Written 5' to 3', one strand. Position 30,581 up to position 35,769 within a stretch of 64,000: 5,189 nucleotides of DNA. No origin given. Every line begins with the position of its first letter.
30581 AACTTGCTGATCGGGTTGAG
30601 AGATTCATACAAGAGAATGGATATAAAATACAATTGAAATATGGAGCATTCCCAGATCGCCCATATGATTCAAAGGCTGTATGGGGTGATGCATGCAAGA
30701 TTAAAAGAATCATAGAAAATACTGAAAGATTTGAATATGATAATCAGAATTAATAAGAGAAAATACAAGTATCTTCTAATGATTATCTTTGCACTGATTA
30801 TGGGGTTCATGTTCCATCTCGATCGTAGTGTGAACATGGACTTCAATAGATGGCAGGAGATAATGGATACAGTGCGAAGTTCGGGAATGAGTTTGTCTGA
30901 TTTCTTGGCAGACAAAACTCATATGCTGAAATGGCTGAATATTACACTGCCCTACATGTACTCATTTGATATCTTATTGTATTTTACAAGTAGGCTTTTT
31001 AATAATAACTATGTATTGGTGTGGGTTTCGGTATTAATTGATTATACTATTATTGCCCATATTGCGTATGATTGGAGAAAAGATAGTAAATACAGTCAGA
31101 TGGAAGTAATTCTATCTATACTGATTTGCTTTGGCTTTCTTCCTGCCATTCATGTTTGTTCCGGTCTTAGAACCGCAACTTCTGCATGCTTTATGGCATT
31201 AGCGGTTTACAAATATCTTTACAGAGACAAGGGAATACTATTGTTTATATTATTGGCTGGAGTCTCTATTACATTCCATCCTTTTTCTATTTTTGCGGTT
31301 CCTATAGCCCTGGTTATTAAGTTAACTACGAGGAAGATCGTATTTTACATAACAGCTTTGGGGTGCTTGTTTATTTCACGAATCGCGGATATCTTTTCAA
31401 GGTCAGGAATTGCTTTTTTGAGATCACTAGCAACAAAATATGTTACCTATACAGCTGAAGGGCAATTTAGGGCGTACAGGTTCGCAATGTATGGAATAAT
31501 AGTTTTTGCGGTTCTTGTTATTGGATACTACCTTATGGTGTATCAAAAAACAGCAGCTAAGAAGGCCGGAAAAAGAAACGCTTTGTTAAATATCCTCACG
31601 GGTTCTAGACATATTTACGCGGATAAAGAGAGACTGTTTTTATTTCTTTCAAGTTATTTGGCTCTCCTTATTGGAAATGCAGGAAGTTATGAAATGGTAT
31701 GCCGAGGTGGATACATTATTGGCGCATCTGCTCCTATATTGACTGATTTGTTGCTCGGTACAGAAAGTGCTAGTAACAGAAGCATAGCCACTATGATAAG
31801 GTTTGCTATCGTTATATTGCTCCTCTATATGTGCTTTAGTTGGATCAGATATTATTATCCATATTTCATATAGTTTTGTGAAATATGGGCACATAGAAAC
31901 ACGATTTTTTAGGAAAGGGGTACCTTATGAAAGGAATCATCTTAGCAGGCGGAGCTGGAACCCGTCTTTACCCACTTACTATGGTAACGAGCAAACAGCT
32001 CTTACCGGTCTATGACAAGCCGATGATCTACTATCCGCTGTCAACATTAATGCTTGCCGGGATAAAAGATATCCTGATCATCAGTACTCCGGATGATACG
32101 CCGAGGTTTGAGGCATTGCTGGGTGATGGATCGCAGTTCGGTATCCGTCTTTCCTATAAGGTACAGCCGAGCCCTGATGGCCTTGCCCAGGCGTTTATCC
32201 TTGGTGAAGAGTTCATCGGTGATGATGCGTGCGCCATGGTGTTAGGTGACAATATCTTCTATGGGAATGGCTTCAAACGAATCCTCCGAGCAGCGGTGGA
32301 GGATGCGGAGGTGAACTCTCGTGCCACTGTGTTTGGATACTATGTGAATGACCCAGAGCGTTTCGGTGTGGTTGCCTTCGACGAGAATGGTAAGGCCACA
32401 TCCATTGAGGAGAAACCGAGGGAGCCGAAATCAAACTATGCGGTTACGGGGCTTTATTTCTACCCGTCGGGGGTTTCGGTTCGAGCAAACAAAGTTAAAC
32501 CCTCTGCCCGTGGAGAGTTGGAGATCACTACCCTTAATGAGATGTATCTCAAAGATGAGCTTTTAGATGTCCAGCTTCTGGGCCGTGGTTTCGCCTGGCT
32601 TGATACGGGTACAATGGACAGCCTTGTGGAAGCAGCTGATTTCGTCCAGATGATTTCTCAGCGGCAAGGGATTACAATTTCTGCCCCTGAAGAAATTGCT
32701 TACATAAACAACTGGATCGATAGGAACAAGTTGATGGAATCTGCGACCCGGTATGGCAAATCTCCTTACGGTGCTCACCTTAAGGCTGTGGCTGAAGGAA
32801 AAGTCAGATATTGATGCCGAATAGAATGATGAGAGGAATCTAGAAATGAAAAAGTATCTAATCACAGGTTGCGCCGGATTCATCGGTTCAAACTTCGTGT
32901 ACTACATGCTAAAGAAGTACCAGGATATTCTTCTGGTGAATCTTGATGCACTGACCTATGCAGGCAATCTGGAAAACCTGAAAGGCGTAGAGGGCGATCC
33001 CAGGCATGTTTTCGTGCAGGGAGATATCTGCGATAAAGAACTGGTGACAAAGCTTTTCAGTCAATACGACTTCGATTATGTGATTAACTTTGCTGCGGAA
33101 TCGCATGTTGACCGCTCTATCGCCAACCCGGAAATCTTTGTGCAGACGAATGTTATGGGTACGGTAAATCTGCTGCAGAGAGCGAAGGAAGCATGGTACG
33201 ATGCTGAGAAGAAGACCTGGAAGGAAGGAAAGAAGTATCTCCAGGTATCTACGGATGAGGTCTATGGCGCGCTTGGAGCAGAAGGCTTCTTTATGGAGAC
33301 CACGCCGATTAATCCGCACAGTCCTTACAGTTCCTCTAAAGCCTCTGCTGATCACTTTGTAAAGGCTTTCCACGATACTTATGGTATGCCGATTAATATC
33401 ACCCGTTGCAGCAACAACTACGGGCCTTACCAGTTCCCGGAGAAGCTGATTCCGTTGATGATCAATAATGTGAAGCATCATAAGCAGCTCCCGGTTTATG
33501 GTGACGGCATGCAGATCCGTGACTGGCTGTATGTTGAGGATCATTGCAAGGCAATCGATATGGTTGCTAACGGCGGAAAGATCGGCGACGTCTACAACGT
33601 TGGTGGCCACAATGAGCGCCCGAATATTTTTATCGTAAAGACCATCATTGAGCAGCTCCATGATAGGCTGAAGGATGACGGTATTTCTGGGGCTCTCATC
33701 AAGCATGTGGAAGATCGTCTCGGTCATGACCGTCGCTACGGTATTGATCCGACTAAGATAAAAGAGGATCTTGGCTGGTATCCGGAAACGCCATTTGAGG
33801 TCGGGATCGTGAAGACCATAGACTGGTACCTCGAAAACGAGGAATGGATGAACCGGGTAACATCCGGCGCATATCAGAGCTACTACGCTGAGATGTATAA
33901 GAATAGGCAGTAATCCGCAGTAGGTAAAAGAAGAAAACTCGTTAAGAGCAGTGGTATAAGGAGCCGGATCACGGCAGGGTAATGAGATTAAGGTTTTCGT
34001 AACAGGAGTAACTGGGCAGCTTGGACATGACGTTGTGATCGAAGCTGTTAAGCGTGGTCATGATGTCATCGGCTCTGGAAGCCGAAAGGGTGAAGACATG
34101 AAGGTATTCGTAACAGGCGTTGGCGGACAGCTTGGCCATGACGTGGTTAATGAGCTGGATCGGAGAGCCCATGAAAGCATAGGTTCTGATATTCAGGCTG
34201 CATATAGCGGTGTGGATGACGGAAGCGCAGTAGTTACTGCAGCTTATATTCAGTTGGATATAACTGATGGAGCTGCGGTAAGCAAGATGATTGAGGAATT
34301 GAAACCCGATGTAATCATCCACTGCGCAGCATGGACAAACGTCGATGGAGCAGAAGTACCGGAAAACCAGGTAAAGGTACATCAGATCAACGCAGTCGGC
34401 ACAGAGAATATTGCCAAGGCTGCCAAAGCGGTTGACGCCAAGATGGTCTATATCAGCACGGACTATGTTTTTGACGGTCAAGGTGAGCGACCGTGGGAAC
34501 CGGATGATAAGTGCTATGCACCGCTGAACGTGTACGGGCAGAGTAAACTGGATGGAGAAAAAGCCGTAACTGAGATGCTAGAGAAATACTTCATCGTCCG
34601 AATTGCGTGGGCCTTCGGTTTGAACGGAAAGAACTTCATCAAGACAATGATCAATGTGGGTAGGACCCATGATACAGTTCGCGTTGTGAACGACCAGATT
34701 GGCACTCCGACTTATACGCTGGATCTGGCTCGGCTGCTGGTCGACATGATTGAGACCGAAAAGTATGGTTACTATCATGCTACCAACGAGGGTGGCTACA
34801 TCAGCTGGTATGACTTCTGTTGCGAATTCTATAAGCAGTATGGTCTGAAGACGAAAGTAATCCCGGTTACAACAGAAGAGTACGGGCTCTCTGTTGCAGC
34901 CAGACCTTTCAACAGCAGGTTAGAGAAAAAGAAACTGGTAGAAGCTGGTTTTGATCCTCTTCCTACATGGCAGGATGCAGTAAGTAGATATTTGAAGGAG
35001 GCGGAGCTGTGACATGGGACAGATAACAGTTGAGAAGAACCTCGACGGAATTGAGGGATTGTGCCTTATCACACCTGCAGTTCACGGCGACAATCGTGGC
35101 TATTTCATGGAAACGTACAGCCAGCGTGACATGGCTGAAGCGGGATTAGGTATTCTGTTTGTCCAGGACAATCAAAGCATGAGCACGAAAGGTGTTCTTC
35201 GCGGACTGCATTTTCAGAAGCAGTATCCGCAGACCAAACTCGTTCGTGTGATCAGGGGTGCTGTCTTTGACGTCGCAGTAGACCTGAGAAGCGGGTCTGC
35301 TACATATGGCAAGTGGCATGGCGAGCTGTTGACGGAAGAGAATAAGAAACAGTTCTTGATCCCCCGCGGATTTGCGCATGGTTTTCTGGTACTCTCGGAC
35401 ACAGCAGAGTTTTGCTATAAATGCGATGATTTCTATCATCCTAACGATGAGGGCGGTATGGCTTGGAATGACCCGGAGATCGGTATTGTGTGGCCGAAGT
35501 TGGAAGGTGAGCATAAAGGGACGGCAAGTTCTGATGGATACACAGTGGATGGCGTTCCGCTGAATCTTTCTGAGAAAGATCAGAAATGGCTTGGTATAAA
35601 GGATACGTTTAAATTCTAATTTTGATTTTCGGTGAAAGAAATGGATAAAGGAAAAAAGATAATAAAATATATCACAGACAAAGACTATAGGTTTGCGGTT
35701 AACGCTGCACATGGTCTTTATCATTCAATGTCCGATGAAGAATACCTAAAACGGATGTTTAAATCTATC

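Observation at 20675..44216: Sharply AT-rich ~23.5-kb mosaic cassette inside a GC-rich polysaccharide locus, with no mobility genes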

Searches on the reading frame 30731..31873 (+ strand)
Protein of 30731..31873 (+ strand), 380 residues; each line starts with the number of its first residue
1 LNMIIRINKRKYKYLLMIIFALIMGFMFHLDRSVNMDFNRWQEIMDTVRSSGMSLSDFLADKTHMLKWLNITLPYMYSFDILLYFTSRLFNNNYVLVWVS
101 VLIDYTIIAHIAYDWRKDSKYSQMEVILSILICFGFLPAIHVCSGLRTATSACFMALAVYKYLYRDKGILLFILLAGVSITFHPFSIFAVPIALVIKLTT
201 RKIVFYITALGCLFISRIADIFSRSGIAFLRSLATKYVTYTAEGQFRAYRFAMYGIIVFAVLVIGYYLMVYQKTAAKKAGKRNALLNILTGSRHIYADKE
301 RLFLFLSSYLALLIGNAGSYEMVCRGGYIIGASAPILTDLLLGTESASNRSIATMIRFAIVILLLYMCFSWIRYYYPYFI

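Call 4: search_protein_families(library=pfam, proteins=[window:30731-31873:+])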
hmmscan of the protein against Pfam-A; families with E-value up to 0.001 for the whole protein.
window:30731-31873:+ (380 aa): 1 family
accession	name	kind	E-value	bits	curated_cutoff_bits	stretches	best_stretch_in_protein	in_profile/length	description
PF14897.12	EpsG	-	2.1e-09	37.4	30.1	1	15-378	2-324/326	EpsG family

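Call 18: search_protein_families(library=ncbifam, proteins=[window:30731-31873:+], max_evalue=0.01)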
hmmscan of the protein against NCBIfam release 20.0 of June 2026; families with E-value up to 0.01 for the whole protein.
window:30731-31873:+ (380 aa): 0 families

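Call 45: find_related_loci(query=window:30731-31873:+, collection=metagenome_contigs, flank=10000)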
Query window:30731-31873:+ (380 aa) in metagenome_contigs; peptide patterns used: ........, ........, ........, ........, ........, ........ (x = any residue, [..] = any of these).
135 stretches matched a pattern, but none encodes a relative of the query by tblastn (E <= 1e-3).

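Call 46: find_homologous_proteins(query=window:30731-31873:+, max_evalue=1e-10)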
Query window:30731-31873:+ (380 aa): 35 proteins with E <= 1e-10 among 8000 candidates.
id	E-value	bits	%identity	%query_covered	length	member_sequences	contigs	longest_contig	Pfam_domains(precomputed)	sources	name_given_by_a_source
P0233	2.0e-237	806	98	99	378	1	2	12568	PF14897.13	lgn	-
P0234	1.2e-234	797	97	99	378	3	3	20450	PF14897.13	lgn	-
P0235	6.1e-205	699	81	99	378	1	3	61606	PF14897.13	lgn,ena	-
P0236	7.5e-204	695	82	99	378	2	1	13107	PF14897.13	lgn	-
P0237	6.6e-197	672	80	99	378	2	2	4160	PF14897.13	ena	-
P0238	7.8e-189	646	77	99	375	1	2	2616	PF14897.13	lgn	-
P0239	6.1e-177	607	73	99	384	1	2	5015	PF14897.13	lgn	-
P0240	1.3e-167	576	70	99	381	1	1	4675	PF14897.13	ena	-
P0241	1.6e-166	572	74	91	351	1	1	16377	PF14897.13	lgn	-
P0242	6.0e-158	544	65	99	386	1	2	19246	PF14897.13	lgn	-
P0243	4.7e-154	531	66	96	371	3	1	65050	PF14897.13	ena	-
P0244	1.2e-146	507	60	99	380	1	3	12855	PF14897.13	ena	-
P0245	3.8e-144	499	60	99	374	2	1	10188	PF14897.13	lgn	-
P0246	7.7e-141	488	58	99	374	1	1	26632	PF14897.13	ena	-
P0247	9.9e-140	484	58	99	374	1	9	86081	PF14897.13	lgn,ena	-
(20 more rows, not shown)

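Call 47: find_encoding_contigs(protein=P0235, flank=10000, max_places=4)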
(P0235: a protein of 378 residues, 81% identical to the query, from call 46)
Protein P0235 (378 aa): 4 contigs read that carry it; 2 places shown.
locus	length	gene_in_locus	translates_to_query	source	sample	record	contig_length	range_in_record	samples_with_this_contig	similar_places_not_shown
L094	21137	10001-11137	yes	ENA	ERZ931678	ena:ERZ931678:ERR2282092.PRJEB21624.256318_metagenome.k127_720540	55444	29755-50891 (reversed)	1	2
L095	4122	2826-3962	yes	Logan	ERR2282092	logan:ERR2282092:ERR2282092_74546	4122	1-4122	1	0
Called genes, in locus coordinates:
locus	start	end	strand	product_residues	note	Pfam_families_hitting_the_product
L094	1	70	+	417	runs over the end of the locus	PF00108:Thiolase_N (weak), PF00109:ketoacyl-synt (weak), PF22691:Thiolase_C_1, PF02803:Thiolase_C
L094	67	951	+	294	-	PF25084:LbH_EIF2B (faint), PF25087:GMPPB_C (faint), PF00132:Hexapep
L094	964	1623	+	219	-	PF02397:Bac_transf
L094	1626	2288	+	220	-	PF02585:PIG-L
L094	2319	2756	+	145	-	PF00132:Hexapep, PF14602:Hexapep_2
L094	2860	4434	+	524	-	PF21360:PylC-like_N, PF02655:ATP-grasp_3, PF13535:ATP-grasp_4 (faint), PF15632:ATPgrasp_Ter, PF00702:Hydrolase, PF12710:HAD (weak), PF13419:HAD_2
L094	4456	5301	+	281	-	PF04991:LicD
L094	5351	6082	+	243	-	PF00483:NTP_transferase (weak), PF01128:IspD, PF12804:NTP_transf_3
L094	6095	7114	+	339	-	PF01073:3Beta_HSD, PF01370:Epimerase, PF02719:Polysacc_synt_2 (faint), PF13460:NAD_binding_10 (weak), PF16363:GDP_Man_Dehyd, PF07993:NAD_binding_4 (weak)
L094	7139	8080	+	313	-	PF00535:Glycos_transf_2, PF13641:Glyco_tranf_2_3 (weak)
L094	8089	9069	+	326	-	-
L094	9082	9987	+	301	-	PF04765:TOD1_MUCI70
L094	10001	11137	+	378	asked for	PF14897:EpsG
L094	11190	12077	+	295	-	PF00483:NTP_transferase, PF12804:NTP_transf_3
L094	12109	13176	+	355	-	PF01073:3Beta_HSD, PF01370:Epimerase, PF02719:Polysacc_synt_2, PF04321:RmlD_sub_bind, PF07993:NAD_binding_4, PF16363:GDP_Man_Dehyd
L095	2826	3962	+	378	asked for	PF14897:EpsG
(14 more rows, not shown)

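Call 48: find_encoding_contigs(protein=P0234, flank=10000, max_places=4)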
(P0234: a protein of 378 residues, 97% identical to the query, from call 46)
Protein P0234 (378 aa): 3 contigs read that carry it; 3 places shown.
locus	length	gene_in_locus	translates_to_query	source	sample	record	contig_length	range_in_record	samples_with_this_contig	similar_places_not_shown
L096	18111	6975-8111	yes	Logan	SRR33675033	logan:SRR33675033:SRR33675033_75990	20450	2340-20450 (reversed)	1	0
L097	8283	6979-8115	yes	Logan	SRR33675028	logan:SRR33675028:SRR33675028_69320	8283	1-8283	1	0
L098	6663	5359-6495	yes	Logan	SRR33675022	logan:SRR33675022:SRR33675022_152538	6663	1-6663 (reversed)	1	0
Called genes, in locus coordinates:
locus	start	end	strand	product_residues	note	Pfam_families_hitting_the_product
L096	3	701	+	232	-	?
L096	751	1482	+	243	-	PF00483:NTP_transferase (weak), PF01128:IspD, PF12804:NTP_transf_3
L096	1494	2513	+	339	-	PF01073:3Beta_HSD, PF01370:Epimerase, PF02719:Polysacc_synt_2 (faint), PF16363:GDP_Man_Dehyd, PF07993:NAD_binding_4 (weak)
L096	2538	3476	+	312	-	PF00535:Glycos_transf_2, PF13641:Glyco_tranf_2_3 (weak)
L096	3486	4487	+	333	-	-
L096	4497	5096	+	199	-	PF00132:Hexapep (weak), PF14602:Hexapep_2 (weak)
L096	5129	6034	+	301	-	PF04765:TOD1_MUCI70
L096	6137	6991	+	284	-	PF01370:Epimerase, PF16363:GDP_Man_Dehyd (faint)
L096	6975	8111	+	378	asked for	PF14897:EpsG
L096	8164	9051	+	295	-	PF00483:NTP_transferase, PF12804:NTP_transf_3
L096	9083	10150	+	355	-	PF00106:adh_short (faint), PF01073:3Beta_HSD, PF01370:Epimerase, PF02719:Polysacc_synt_2, PF04321:RmlD_sub_bind, PF07993:NAD_binding_4, PF16363:GDP_Man_Dehyd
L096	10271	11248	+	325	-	PF01073:3Beta_HSD, PF01370:Epimerase, PF02719:Polysacc_synt_2, PF04321:RmlD_sub_bind, PF16363:GDP_Man_Dehyd, PF07993:NAD_binding_4 (weak)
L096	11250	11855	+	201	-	PF00908:dTDP_sugar_isom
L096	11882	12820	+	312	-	PF14305:ATPgrasp_TupA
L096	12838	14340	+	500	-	PF03553:Na_H_antiporter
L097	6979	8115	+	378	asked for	PF14897:EpsG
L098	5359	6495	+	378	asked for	PF14897:EpsG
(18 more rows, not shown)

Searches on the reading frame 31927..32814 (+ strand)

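Call 4: search_protein_families(library=pfam, proteins=[window:31927-32814:+])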
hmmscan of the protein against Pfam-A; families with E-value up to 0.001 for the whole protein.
window:31927-32814:+ (295 aa): 2 families
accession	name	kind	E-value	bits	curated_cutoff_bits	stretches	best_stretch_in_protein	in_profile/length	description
PF00483.29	NTP_transferase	-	6.4e-76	255.6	21.2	1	2-240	1-242/245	Nucleotidyl transferase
PF12804.13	NTP_transf_3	-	3.5e-09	37.5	27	1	3-127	1-114/160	MobA-like NTP transferase domain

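Call 56: search_protein_families(library=pfam, proteins=[L092:20535-21506:+, L088:8779-9921:+, L088:15511-16881:+, L088:18447-19925:+], max_evalue=0.01)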
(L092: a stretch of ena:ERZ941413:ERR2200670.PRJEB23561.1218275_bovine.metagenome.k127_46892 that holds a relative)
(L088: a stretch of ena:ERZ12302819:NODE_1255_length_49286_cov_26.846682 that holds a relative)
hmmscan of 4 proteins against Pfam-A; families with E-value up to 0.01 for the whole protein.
L092:20535-21506:+ (324 aa): 0 families

L088:8779-9921:+ (380 aa): 0 families

L088:15511-16881:+ (456 aa): 1 family
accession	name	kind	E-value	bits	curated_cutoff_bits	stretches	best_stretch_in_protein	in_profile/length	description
PF04932.20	Wzy_C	-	0.00036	20.8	31.7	1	224-378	2-148/149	O-Antigen ligase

L088:18447-19925:+ (492 aa): 0 families

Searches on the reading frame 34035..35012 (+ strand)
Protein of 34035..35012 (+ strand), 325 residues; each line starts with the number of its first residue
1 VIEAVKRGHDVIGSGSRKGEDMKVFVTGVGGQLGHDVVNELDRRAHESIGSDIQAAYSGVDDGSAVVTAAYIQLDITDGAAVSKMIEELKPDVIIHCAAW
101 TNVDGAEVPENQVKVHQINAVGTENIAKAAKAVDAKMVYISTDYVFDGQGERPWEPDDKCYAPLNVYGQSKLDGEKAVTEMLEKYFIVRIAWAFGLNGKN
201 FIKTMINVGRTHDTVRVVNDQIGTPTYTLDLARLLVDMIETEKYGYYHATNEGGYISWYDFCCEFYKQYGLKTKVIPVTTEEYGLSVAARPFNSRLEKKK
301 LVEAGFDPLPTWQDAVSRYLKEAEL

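Call 4: search_protein_families(library=pfam, proteins=[window:34035-35012:+])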
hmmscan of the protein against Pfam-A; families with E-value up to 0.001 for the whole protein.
window:34035-35012:+ (325 aa): 6 families
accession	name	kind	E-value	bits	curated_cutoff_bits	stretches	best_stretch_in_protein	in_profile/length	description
PF04321.23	RmlD_sub_bind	-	4.4e-88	295.5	27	1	22-323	1-285/287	RmlD substrate binding domain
PF01370.27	Epimerase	-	3.2e-24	86.1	20.9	1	24-241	1-227/240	NAD dependent epimerase/dehydratase family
PF16363.11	GDP_Man_Dehyd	-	1.4e-16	61.3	27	1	25-187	1-173/332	GDP-mannose 4,6 dehydratase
PF02719.21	Polysacc_synt_2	-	3.1e-13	50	20.2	1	24-144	1-130/293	Polysaccharide biosynthesis protein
PF01073.25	3Beta_HSD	-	3.5e-11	43.1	22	1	26-179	2-158/280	3-beta hydroxysteroid dehydrogenase/isomerase family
PF07993.18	NAD_binding_4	-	2.1e-07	30.8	20.1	1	90-189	88-203/258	Male sterility protein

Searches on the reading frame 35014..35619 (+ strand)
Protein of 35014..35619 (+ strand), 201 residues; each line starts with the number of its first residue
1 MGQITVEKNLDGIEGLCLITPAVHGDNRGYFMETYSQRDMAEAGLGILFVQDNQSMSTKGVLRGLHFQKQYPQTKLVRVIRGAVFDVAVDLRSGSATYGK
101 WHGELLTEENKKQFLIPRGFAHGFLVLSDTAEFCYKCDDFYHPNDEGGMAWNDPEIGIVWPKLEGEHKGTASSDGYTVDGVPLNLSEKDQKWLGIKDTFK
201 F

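Call 4: search_protein_families(library=pfam, proteins=[window:35014-35619:+])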
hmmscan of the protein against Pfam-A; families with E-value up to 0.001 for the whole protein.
window:35014-35619:+ (201 aa): 1 family
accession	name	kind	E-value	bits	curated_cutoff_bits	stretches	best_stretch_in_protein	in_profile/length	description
PF00908.23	dTDP_sugar_isom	-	2.6e-69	232.7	27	1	13-196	4-167/168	dTDP-4-dehydrorhamnose 3,5-epimerase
